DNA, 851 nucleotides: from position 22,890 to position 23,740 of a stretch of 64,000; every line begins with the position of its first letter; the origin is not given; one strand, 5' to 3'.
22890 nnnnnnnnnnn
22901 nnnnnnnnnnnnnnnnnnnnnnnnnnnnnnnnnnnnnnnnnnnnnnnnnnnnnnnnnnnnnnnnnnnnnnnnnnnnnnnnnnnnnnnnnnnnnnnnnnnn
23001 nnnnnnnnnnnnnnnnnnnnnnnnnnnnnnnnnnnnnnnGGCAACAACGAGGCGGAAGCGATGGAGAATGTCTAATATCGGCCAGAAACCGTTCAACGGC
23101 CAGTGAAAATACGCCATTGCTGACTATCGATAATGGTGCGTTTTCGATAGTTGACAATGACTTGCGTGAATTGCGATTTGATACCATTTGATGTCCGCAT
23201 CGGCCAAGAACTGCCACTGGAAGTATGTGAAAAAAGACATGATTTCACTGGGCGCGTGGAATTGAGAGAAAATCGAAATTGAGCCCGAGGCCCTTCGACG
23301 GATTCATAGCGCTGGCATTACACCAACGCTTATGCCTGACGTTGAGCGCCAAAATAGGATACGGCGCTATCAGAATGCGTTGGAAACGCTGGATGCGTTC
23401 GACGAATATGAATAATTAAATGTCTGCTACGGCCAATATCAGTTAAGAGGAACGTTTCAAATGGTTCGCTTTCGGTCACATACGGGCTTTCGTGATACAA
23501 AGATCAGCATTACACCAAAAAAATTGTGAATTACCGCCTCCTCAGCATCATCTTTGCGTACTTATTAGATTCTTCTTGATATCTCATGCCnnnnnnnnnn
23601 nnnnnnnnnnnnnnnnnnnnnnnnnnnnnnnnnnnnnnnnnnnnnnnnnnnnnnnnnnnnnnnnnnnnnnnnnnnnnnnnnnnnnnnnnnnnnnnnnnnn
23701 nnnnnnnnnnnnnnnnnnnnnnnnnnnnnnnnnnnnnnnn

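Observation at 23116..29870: ~6.7-kb module built around a 974-aa CHAT (caspase-like) protease, bracketed by ~100-bp imperfect direct repeats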

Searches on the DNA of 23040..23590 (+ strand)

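Call 33: search_dna_similar(query=window:23040-23590:+, collection=plasmids, mode=distant, max_evalue=0.01)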
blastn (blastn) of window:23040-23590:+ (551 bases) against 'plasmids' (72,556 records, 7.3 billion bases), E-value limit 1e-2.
No match.
